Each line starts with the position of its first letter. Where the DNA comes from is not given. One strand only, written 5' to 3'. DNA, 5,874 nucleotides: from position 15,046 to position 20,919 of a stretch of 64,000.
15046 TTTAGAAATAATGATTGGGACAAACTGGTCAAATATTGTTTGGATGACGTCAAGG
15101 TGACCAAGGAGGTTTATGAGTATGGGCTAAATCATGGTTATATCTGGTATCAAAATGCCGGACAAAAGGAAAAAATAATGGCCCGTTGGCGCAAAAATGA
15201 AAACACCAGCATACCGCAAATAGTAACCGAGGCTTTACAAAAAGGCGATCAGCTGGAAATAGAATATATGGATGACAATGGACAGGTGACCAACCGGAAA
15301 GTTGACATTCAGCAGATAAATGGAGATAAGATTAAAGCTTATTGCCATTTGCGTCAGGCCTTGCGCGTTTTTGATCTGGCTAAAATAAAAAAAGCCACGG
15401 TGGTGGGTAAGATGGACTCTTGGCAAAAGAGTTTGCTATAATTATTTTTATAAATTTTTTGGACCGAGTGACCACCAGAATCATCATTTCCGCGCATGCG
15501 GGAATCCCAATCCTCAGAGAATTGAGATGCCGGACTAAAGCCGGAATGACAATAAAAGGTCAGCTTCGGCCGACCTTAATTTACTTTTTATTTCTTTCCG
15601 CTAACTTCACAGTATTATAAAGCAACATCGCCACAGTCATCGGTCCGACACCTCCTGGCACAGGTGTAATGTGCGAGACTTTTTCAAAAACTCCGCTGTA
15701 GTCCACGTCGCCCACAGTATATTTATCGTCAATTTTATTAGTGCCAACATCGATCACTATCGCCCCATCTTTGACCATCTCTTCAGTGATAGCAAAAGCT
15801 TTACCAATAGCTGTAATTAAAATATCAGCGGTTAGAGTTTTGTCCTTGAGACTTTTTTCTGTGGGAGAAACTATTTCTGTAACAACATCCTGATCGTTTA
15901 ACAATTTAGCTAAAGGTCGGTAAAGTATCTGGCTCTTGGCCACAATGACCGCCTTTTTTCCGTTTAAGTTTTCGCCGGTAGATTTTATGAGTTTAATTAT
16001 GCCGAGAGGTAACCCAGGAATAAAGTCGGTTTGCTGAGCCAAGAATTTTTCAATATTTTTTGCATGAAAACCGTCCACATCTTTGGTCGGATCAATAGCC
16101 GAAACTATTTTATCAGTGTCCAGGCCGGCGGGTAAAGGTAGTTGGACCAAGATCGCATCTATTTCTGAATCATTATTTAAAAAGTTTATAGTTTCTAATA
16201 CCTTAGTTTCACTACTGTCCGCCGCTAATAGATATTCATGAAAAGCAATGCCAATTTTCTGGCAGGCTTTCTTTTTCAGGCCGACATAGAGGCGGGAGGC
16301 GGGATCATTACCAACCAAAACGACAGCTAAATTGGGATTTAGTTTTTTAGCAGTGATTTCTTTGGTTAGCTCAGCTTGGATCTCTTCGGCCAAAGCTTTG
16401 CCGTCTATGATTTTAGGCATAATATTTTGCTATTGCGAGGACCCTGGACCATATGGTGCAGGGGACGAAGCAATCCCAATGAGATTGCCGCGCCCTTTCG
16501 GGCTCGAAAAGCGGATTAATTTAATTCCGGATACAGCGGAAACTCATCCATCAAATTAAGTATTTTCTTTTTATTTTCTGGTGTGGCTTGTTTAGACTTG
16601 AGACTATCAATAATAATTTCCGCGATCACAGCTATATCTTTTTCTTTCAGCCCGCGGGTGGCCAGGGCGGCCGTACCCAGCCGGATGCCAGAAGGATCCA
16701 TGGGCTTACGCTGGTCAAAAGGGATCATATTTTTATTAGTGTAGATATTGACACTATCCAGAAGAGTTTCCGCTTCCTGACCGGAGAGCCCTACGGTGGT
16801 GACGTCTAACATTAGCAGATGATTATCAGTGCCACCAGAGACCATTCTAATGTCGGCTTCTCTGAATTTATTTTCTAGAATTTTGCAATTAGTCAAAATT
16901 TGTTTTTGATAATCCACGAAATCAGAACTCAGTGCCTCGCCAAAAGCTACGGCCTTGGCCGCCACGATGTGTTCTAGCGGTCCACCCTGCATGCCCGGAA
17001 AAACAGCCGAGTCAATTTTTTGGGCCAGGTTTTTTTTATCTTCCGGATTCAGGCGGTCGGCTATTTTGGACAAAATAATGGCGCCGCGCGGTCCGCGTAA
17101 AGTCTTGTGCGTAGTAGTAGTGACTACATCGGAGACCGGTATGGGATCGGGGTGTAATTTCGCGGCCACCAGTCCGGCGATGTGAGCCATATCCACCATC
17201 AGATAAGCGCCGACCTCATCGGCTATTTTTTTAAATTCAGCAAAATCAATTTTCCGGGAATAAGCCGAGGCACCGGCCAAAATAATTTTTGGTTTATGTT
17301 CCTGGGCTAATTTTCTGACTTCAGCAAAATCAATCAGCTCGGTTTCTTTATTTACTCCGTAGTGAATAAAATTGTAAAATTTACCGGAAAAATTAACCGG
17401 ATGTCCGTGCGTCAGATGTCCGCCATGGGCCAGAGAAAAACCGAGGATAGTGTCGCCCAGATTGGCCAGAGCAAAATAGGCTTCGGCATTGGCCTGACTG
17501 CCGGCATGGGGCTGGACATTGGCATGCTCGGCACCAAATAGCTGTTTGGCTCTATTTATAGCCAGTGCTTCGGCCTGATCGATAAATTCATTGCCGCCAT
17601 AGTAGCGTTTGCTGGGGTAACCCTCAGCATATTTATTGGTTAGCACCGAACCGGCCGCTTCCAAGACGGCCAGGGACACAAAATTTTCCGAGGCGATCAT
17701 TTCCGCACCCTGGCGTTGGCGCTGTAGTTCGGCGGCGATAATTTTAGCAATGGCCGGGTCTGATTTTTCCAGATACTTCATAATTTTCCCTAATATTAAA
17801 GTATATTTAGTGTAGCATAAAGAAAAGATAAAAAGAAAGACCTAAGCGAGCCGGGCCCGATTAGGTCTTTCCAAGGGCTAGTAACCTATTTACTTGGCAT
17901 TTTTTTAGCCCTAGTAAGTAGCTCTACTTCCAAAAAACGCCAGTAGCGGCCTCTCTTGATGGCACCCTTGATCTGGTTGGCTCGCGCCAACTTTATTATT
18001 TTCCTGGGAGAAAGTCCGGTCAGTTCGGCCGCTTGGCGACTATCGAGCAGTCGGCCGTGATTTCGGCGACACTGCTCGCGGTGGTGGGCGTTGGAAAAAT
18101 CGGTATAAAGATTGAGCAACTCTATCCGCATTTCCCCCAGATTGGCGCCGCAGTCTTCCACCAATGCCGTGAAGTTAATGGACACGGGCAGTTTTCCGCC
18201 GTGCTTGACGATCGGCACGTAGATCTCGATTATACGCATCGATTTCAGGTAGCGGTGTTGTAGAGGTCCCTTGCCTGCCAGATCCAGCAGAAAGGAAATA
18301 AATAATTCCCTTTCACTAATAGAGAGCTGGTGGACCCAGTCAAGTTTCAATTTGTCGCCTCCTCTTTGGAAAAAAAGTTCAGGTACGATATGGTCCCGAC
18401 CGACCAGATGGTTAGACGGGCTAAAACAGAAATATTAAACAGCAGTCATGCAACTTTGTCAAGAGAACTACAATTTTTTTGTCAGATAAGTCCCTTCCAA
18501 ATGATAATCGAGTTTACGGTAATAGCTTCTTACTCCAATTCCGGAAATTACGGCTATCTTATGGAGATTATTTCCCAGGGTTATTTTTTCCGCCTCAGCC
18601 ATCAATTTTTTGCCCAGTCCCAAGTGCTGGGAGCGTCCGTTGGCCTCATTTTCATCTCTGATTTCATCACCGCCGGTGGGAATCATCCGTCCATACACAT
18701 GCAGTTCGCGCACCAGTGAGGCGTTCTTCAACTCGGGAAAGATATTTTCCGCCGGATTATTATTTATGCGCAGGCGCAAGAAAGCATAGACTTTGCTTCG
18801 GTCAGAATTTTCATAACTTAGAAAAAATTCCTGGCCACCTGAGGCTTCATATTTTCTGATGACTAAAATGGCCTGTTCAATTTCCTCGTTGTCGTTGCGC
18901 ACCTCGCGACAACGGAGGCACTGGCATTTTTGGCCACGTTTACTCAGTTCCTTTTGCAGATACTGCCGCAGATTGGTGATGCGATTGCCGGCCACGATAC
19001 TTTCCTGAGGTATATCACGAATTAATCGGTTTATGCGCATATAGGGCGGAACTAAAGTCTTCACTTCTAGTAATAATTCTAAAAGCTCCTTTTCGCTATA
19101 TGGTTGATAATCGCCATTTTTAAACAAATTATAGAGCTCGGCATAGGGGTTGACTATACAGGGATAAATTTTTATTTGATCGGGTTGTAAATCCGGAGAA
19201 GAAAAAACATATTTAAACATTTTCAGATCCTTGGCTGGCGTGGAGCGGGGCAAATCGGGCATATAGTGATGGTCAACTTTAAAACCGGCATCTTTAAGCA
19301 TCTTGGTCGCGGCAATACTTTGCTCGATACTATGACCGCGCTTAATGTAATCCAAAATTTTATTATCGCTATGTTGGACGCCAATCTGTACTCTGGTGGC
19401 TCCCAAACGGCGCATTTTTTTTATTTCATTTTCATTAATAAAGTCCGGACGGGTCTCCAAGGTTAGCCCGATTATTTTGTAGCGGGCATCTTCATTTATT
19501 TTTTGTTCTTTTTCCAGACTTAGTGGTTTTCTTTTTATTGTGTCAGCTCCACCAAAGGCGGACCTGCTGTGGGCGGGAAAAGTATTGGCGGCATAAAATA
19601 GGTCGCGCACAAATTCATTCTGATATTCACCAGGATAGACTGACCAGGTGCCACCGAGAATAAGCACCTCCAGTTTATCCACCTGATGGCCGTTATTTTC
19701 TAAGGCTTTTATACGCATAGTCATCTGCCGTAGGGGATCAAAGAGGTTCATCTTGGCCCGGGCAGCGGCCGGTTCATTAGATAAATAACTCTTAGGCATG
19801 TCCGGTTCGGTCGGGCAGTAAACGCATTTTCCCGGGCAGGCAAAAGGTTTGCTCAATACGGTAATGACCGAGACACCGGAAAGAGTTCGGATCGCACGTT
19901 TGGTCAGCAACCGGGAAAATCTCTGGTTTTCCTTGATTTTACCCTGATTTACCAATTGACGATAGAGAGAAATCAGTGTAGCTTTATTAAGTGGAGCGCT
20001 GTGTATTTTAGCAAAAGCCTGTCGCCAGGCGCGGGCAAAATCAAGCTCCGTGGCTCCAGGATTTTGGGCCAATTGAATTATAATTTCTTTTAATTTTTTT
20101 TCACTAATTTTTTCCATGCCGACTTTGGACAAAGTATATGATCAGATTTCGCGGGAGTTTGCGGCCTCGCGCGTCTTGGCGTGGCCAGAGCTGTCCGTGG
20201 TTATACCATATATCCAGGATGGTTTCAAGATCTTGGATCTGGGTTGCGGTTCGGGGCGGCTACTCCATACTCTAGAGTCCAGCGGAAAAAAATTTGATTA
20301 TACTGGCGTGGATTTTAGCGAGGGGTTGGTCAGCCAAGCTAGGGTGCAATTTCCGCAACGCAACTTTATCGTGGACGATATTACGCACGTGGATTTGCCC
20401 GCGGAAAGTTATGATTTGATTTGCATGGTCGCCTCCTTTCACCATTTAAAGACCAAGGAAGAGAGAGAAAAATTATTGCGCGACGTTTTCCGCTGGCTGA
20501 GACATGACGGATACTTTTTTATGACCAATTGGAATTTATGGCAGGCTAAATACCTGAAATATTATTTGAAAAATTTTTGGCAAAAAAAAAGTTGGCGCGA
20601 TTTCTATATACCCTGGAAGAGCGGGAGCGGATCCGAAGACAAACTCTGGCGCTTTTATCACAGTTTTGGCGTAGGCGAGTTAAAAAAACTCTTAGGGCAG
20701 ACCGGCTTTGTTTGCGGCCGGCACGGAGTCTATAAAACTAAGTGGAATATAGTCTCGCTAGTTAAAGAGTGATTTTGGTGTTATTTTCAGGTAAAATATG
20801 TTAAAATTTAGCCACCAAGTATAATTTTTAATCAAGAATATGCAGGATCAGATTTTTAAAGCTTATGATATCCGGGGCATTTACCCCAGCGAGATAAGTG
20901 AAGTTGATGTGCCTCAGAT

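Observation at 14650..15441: DEDD 3'-5' exonuclease fused to a WYL-like sensor domain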

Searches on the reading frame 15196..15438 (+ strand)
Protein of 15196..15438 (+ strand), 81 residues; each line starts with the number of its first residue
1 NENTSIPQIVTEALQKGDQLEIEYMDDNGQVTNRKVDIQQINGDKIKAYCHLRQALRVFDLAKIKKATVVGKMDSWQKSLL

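Call 42: search_solved_structures(query=A2, max_evalue=1, show_alignments=0)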
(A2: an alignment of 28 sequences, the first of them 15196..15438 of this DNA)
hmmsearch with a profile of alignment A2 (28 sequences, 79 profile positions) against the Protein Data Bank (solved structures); distinct sequences matched with E-value up to 1: 5.
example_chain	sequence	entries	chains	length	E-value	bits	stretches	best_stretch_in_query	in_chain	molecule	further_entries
6sj9_A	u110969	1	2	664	1.4e-06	31.4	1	7-70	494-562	Proteasome accessory factor B/C (PafBC)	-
8bnv_A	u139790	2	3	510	0.00012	25.1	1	7-68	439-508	AAA family ATPase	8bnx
7tb5_A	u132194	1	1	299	0.00027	24.1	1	43-71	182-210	WYL domain-containing protein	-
7p5x_AX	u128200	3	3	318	0.0012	22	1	7-66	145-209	PafC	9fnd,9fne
8bns_A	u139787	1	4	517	0.0033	20.6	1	6-68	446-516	AAA ATPase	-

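Call 46: predict_structure(alignment_id=A2)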
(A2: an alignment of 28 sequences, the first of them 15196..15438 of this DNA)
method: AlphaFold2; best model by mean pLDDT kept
length: 81 residues; sequences in the alignment: 28
mean_pLDDT: 90.5   pTM: 0.77
mean pLDDT of the five models: 90.5, 90.1, 89.8, 89.3, 86.7
residues with pLDDT >= 90: 68; 70-90: 3; 50-70: 9; < 50: 1
segments of 3 or more residues with pLDDT < 50: none
pLDDT, mean of each block of 10 residues (from residue 1): 82 96 96 97 96 94 97 70 53
secondary structure, 60 per line:
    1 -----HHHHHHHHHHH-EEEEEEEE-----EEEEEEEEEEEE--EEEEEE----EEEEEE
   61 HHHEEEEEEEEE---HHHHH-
elements in order: H6-16 E18-25 E31-42 E45-50 E55-60 E64-72 H76-80

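Call 49: fold_search(model_id=the predicted structure, library=pdb)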
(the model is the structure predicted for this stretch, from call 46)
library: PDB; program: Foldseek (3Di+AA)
matches with E <= 10: 1607; with E <= 0.001: 15
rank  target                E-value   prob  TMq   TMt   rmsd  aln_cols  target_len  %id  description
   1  7tb5                  1.5e-05  1.00  0.80  0.26   3.8        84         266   25  Structure of P. aeruginosa PA17 CapW (released 2022-01-19)
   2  6sj9_B                2.4e-05  1.00  0.74  0.11   4.2        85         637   25  Proteasome accessory factor B/C (PafBC) of Arthrobacter aurescens (released 2019-10-16)
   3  6sj9_A                2.7e-05  1.00  0.76  0.11   4.3        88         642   24  Proteasome accessory factor B/C (PafBC) of Arthrobacter aurescens (released 2019-10-16)
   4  9fnd_Y                7.3e-05  1.00  0.79  0.22   3.8        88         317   19  Transcriptional activator PafBC bound to mycobacterial RNA polymerase (released 2025-02-12)
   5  7t8k_B                7.7e-05  1.00  0.77  0.24   4.7        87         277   20  BrxR from Acinetobacter BREX type I phage restriction system bound to DNA (released 2022-05-18)
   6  7qfz_B                2.2e-04  1.00  0.81  0.24   1.7        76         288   16  BrxR, a WYL-domain containing transcriptional regulator (released 2022-05-18)
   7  7qfz_A                2.2e-04  1.00  0.78  0.23   1.8        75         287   17  BrxR, a WYL-domain containing transcriptional regulator (released 2022-05-18)
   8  7qfz_C                2.2e-04  1.00  0.78  0.23   1.8        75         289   17  BrxR, a WYL-domain containing transcriptional regulator (released 2022-05-18)
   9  7qfz_G                2.6e-04  1.00  0.79  0.24   1.8        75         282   17  BrxR, a WYL-domain containing transcriptional regulator (released 2022-05-18)
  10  7qfz_H                3.0e-04  1.00  0.81  0.26   1.7        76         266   16  BrxR, a WYL-domain containing transcriptional regulator (released 2022-05-18)
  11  7t8k_A                3.2e-04  1.00  0.77  0.23   2.5        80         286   21  BrxR from Acinetobacter BREX type I phage restriction system bound to DNA (released 2022-05-18)
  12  7t8l_A                5.1e-04  1.00  0.74  0.23   2.5        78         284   22  BrxR from Acinetobacter BREX type I phage restriction system (released 2022-05-18)
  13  7qfz_E                5.4e-04  1.00  0.81  0.24   1.8        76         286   16  BrxR, a WYL-domain containing transcriptional regulator (released 2022-05-18)
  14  7qfz_D                5.4e-04  1.00  0.79  0.23   1.8        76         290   17  BrxR, a WYL-domain containing transcriptional regulator (released 2022-05-18)
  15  7t8l_B                6.4e-04  1.00  0.74  0.23   2.6        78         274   22  BrxR from Acinetobacter BREX type I phage restriction system (released 2022-05-18)
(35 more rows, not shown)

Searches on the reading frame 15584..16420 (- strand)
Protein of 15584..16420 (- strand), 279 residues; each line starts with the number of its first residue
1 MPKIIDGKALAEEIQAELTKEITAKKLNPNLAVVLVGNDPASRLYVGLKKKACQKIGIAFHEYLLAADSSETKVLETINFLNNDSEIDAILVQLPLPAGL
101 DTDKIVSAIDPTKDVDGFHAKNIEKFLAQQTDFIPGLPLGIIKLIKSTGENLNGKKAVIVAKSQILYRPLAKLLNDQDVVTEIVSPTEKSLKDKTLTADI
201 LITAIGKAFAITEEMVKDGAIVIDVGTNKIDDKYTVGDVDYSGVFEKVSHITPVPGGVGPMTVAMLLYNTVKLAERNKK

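Call 67: search_protein_families(library=pfam, proteins=[window:15584-16420:-], max_evalue=0.0001)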
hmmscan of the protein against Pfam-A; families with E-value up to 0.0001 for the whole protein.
window:15584-16420:- (279 aa): 2 families
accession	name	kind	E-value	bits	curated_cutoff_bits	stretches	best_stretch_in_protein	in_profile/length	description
PF02882.25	THF_DHG_CYH_C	-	1.8e-51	174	27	1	119-277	1-159/160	Tetrahydrofolate dehydrogenase/cyclohydrolase, NAD(P)-binding domain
PF00763.28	THF_DHG_CYH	-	1e-38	132.6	32.8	1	5-116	1-115/115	Tetrahydrofolate dehydrogenase/cyclohydrolase, catalytic domain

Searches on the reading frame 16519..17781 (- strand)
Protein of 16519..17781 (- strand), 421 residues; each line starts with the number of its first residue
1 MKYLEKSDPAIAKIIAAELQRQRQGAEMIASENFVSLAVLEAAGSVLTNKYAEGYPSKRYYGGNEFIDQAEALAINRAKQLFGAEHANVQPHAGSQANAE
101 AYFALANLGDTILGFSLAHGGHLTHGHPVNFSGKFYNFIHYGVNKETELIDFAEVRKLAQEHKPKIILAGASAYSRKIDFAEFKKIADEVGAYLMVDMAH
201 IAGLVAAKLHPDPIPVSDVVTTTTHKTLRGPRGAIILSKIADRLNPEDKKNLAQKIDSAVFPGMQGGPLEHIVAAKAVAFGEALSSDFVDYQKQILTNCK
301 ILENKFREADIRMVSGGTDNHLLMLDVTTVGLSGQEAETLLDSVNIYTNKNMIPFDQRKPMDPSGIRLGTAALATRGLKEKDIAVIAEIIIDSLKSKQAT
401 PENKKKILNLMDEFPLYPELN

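Call 67: search_protein_families(library=pfam, proteins=[window:16519-17781:-], max_evalue=0.0001)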
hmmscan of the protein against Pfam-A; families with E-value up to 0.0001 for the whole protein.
window:16519-17781:- (421 aa): 1 family
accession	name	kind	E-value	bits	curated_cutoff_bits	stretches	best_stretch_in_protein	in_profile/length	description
PF00464.25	SHMT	-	7.8e-164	545.4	27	1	4-390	1-399/399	Serine hydroxymethyltransferase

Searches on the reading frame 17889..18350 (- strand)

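Call 67: search_protein_families(library=pfam, proteins=[window:17889-18350:-], max_evalue=0.0001)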
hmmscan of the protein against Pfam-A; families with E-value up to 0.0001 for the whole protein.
window:17889-18350:- (154 aa): 1 family
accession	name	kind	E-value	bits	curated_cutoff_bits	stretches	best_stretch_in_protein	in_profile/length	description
PF12728.13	HTH_17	-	1.2e-08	35.5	27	1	101-146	1-45/51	Helix-turn-helix domain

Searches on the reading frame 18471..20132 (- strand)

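Call 67: search_protein_families(library=pfam, proteins=[window:18471-20132:-], max_evalue=0.0001)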
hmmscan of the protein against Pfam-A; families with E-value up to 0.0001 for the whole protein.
window:18471-20132:- (554 aa): 2 families
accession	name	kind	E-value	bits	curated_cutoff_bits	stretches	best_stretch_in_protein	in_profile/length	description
PF16199.10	Radical_SAM_C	-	5.1e-20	71.8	31.9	1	317-397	1-84/85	Radical_SAM C-terminal domain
PF04055.27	Radical_SAM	-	2.5e-16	60.7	29.5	1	98-288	6-144/166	Radical SAM superfamily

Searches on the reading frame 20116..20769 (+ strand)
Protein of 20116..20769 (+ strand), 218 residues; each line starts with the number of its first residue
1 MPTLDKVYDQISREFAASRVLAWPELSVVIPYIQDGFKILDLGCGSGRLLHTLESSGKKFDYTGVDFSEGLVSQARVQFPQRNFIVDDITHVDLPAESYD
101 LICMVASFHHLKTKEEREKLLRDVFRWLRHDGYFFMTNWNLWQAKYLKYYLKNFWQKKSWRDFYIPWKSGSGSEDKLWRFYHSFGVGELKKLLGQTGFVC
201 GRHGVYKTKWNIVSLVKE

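Call 67: search_protein_families(library=pfam, proteins=[window:20116-20769:+], max_evalue=0.0001)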
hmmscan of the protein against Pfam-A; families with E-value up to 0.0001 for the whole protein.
window:20116-20769:+ (218 aa): 8 families
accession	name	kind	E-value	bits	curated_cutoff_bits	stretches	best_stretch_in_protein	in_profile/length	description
PF13649.12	Methyltransf_25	-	6.7e-20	72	27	1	39-132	1-97/97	Methyltransferase domain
PF08241.18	Methyltransf_11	-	1.7e-19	70.7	21.2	1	40-136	1-95/95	Methyltransferase domain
PF08242.18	Methyltransf_12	-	7.7e-16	59.1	30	1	40-134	1-98/98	Methyltransferase domain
PF13489.12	Methyltransf_23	-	3.7e-15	56.5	27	1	30-198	17-159/164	Methyltransferase domain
PF13847.12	Methyltransf_31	-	4.6e-14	52.8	27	1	34-140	2-113/145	Methyltransferase domain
PF07021.18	MetW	-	5.9e-06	26.5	21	1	26-126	4-100/193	Methionine biosynthesis protein MetW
PF01209.24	Ubie_methyltran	-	1.9e-05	24.6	20.1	1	22-138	34-153/233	ubiE/COQ5 methyltransferase family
PF05175.20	MTS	-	3.3e-05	24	23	1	37-164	33-167/170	Methyltransferase small domain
